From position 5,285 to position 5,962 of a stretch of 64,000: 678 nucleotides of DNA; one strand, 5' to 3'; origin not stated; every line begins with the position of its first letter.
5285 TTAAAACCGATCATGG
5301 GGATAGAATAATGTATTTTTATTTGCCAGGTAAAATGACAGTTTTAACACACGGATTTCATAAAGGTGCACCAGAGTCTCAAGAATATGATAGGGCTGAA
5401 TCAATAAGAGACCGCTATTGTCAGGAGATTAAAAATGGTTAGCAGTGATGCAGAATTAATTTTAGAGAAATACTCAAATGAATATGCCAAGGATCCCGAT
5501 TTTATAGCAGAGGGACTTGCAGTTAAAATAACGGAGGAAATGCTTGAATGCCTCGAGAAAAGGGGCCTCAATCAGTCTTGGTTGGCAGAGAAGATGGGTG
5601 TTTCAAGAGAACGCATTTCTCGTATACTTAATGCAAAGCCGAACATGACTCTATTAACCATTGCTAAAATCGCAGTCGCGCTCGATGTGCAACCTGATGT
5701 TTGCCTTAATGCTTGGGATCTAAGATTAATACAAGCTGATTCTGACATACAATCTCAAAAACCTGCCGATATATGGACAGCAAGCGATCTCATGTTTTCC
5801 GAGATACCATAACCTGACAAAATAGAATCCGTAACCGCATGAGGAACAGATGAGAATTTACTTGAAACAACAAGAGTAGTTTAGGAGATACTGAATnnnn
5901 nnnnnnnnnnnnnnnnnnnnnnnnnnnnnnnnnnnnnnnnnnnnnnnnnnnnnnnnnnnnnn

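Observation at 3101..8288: Integrase-bounded accessory islet between thpR and priA carrying decayed addiction, nuclease-like and unknown genes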

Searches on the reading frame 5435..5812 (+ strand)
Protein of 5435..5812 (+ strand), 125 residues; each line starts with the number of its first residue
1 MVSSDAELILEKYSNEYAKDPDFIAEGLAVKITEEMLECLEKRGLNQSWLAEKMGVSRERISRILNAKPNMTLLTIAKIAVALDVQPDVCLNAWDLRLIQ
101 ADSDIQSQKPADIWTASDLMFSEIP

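Call 4: search_protein_families(library=pfam, proteins=[window:5435-5812:+], max_evalue=0.1)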
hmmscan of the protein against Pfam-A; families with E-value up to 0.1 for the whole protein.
window:5435-5812:+ (125 aa): 13 families
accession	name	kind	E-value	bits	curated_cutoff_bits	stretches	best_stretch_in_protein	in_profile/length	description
PF01381.28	HTH_3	-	2.4e-10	40.7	23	1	38-88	3-53/55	Helix-turn-helix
PF13443.12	HTH_26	-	1.7e-08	35.1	22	1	38-87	4-54/63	Cro/C1-type HTH DNA-binding domain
PF13560.12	HTH_31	-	2.9e-06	27.9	27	1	41-88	11-59/64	Helix-turn-helix domain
PF04545.22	Sigma70_r4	-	0.00019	21.3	24.1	1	43-65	19-41/50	Sigma-70, region 4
PF13518.12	HTH_28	-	0.0041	17.6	25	1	35-65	4-33/52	Helix-turn-helix domain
PF12844.13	HTH_19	-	0.0077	16.6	30.2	1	38-87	6-55/64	Helix-turn-helix domain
PF12802.13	MarR_2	-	0.0095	16.5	27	1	41-66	15-42/61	MarR family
PF25213.1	HVO_A0261_N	-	0.023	15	35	1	34-67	14-47/86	HVO_A0261 N-terminal domain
PF08279.18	HTH_11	-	0.029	14.7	25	0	34-63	3-34/55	HTH domain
PF13744.12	HTH_37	-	0.031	14.5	27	1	36-68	23-55/80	Helix-turn-helix domain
PF13545.12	HTH_Crp_2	-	0.033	14.6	27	1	45-66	23-44/70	Crp-like helix-turn-helix domain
PF21716.3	dnstrm_HI1420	-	0.069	13.5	27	1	43-88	44-87/90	Probable addiction module antidote protein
PF01047.28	MarR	-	0.09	13.1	24.6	0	40-66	13-39/59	MarR family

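Call 6: search_protein_families(library=padloc, proteins=[window:5435-5812:+], max_evalue=1)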
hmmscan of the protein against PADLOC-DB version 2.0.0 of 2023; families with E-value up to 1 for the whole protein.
window:5435-5812:+ (125 aa): 15 families
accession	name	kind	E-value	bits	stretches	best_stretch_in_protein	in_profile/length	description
PDLC04775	PDC-M69A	-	1.4e-09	36.4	1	31-93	7-69/113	-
PDLC04760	PDC-M64C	-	7.7e-09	33.8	1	29-85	24-80/93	-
PDLC04758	PDC-M64B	-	4.8e-08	31.5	1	30-86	29-85/123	-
PDLC04759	PDC-M64B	-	5.8e-08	30.8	1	30-84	25-79/135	-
PDLC04757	PDC-M64B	-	7.1e-08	30.5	1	23-85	23-83/128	-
PDLC03665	Control_protein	-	2.5e-07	28.8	1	40-92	18-70/77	control protein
PDLC02926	HTH_VI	-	2.8e-06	25.5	1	40-87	10-57/92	-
PDLC03664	Control_protein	-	0.0001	20.7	1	30-87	12-69/74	control protein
PDLC03982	PD-Lambda-2_B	-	0.00013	19.4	1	40-103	68-130/402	-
PDLC04762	PDC-M64C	-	0.00017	19.6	1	28-84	24-80/97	-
PDLC04142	capH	-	0.0014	17.7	1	35-107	10-82/103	capH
PDLC03946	RmrA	-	0.0039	14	1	41-85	12-56/357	-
PDLC03536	REase_II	-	0.013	13.2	1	42-86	21-65/237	Type II restriction enzyme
PDLC03954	RmrA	-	0.026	11.4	1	41-93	20-72/380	-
PDLC03949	RmrA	-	0.032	11.1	1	41-87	12-58/363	-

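Call 10: search_protein_families(library=ncbifam, proteins=[window:5435-5812:+], max_evalue=1)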
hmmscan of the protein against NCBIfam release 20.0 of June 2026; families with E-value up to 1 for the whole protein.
window:5435-5812:+ (125 aa): 13 families
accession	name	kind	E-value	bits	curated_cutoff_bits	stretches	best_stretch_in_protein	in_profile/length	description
TIGR02607.1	antidote_HigA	equivalog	1.3e-08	34.6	47.7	1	38-92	14-68/81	HigA family addiction module antitoxin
TIGR03070.1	couple_hipB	subfamily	4.4e-06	26.5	71.65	1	42-84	13-55/58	type II toxin-antitoxin system Y4mF family antitoxin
NF041951.1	phage_RstR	subfamily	5e-06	26.8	80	1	32-107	3-78/108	RstR family transcriptional repressor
NF010465.0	PRK13890.1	equivalog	1.1e-05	25.4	96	1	35-97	9-71/121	conjugal transfer protein TrbA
TIGR02684.1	dnstrm_HI1420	hypoth_equivalog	3.6e-05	23.9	53.7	1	41-86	42-85/89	addiction module antidote protein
NF007271.0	PRK09726.1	equivalog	0.00011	22.1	79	1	41-90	22-71/88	type II toxin-antitoxin system antitoxin HipB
NF038310.1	lysogeny_AimR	equivalog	0.00022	20.4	70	1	37-84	2-49/365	AimR family lysis-lysogeny pheromone receptor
NF006015.0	PRK08154.1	subfamily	0.0035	16.6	204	1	28-93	27-92/314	anaerobic benzoate catabolism transcriptional regulator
TIGR02937.1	sigma70-ECF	superfamily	0.018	14.7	42.9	1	35-65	124-154/165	sigma-70 family RNA polymerase sigma factor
NF003055.0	PRK03975.1-2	equivalog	0.027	14.2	122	1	40-68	20-49/140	putative transcriptional regulator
NF053881.1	TransRegDeoRBac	equivalog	0.052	12.7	420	1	44-76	20-52/311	DNA-binding transcriptional repressor DeoR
TIGR03879.1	near_KaiC_dom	domain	0.086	13.3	65.1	1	41-76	32-67/91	probable regulatory domain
NF003257.0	PRK04217.1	equivalog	0.092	12.9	115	1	29-67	40-81/110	hypothetical protein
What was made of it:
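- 5435..5812 (+): XRE/HigA-type antitoxin, intact. Its start overlaps the toxin stop, and about 37 residues follow the HTH. HTH_3 at 2.4e-10 and TIGR02607 antidote_HigA at 1.3e-8 (calls 4, 10).
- Checked: Antitoxin: the XRE gene 5435-5812 is intact and matches HTH_3 and the HigA model TIGR02607 (calls 4, 10).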

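Call 12: search_protein_families(library=phrogs, proteins=[window:5435-5812:+], max_evalue=1)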
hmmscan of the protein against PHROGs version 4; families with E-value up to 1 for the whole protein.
window:5435-5812:+ (125 aa): 47 families (the best 25 are shown)
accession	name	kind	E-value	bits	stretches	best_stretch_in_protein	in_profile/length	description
phrog_1373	-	transcription regulation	2.9e-14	54.4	1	26-89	58-121/166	transcriptional regulator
phrog_3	-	transcription regulation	1.8e-08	35.6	1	34-88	91-143/430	transcriptional repressor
phrog_8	-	transcription regulation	2e-08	35.1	1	36-92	81-137/346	transcriptional regulator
phrog_2967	-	transcription regulation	6.6e-08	33.4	1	31-89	10-68/225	transcriptional regulator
phrog_2339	-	DNA, RNA and nucleotide metabolism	3.9e-07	31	1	34-90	28-85/98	HTH DNA binding protein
phrog_2439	-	transcription regulation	2e-06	28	1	36-89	12-65/367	transcriptional regulator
phrog_1728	-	transcription regulation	5.1e-06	26.7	1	31-84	3-56/380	transcriptional regulator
phrog_4268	-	transcription regulation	1.2e-05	26.5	1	27-86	31-88/96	transcriptional repressor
phrog_1468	-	transcription regulation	4.2e-05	24.1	1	42-70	18-46/67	transcriptional repressor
phrog_7241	-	transcription regulation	4.7e-05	24.4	1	41-88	71-118/122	transcriptional regulator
phrog_2328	-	transcription regulation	4.8e-05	24.1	1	39-87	23-71/128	transcriptional repressor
phrog_4583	-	transcription regulation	6.1e-05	24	1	36-87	15-66/81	transcriptional repressor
phrog_3642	-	DNA, RNA and nucleotide metabolism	0.00015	22.6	1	46-84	23-61/79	HTH DNA binding protein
phrog_4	-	transcription regulation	0.00016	21.8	1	37-88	141-189/400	transcriptional repressor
phrog_4441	-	DNA, RNA and nucleotide metabolism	0.00019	22.7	1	32-94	4-68/98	HTH DNA binding protein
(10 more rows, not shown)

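Call 45: search_protein_families(library=pfam, alignment_id=A3, max_evalue=0.001)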
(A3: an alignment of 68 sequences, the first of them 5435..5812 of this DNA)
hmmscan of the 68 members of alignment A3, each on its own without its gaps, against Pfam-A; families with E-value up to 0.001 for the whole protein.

A. member 1, window:5435-5812:+ (125 aa): 4 families
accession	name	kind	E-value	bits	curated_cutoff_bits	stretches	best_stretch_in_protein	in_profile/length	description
PF01381.28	HTH_3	-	2.4e-10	40.7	23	1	38-88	3-53/55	Helix-turn-helix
PF13443.12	HTH_26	-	1.7e-08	35.1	22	1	38-87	4-54/63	Cro/C1-type HTH DNA-binding domain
PF13560.12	HTH_31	-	2.9e-06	27.9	27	1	41-88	11-59/64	Helix-turn-helix domain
PF04545.22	Sigma70_r4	-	0.00019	21.3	24.1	1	43-65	19-41/50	Sigma-70, region 4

B. families by the number of members that match (of 68 scanned): 18 families
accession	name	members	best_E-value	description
PF01381.28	HTH_3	65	6.5e-16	Helix-turn-helix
PF13560.12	HTH_31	65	6.6e-12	Helix-turn-helix domain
PF13443.12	HTH_26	29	1.7e-08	Cro/C1-type HTH DNA-binding domain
PF13744.12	HTH_37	29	2.5e-07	Helix-turn-helix domain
PF12844.13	HTH_19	27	2.9e-08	Helix-turn-helix domain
PF13413.12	HTH_25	16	3.3e-06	Helix-turn-helix domain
PF04545.22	Sigma70_r4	5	3.3e-05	Sigma-70, region 4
PF01047.28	MarR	2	7.7e-05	MarR family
PF05534.18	HicB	1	2.6e-09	HicB family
PF21748.3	UPF0150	1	5.4e-08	UPF0150-like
PF15919.11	HicB_lk_antitox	1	5.5e-07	HicB_like antitoxin of bacterial toxin-antitoxin system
PF13545.12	HTH_Crp_2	1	1.2e-05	Crp-like helix-turn-helix domain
PF25213.1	HVO_A0261_N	1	5.1e-05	HVO_A0261 N-terminal domain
PF17762.8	HTH_ParB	1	0.00024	ParB HTH domain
PF08279.18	HTH_11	1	0.00035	HTH domain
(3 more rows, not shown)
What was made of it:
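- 65/68 of those ORFs are HTH_3 and 1 is HicB (call 45).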

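Call 98: search_protein_families(library=pfam, proteins=[L191:12984-13679:+, L191:13713-14072:+, L191:14107-14760:-, L191:11624-11830:+, L191:12411-12686:+, L191:14823-15149:-], max_evalue=0.01)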
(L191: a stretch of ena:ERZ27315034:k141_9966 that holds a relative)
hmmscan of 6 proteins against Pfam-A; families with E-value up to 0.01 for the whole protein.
L191:12984-13679:+ (231 aa): 2 families
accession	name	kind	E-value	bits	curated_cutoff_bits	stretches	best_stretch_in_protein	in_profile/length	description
PF04255.20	DUF433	-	3.2e-05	24.1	23.6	1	170-221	1-55/56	Protein of unknown function (DUF433)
PF21321.3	HTH_66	-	0.001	19.8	24.3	1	53-88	47-82/83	Putative DNA-binding HTH domain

L191:13713-14072:+ (119 aa): 1 family
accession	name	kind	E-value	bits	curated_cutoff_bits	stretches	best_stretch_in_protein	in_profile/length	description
PF18478.7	PIN_10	-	2.2e-06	28.1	26.2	1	3-71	15-82/84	PIN like domain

L191:14107-14760:- (217 aa): 0 families

L191:11624-11830:+ (68 aa): 1 family
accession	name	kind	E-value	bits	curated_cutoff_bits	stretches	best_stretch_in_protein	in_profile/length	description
PF01527.26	HTH_Tnp_1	-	0.00072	20.2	24.1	1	7-42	4-39/75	Transposase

L191:12411-12686:+ (91 aa): 2 families
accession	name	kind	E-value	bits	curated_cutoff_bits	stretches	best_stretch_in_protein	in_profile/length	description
PF13333.12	rve_2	-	3.6e-14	53.1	22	1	29-82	1-53/56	Integrase core domain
PF13683.12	rve_3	-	8e-09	35.6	26.5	1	11-77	2-67/67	Integrase core domain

L191:14823-15149:- (108 aa): 1 family
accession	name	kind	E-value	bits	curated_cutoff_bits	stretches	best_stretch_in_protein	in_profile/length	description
PF00589.27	Phage_integrase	-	1.8e-13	51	27.1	1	21-85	103-166/172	Phage integrase family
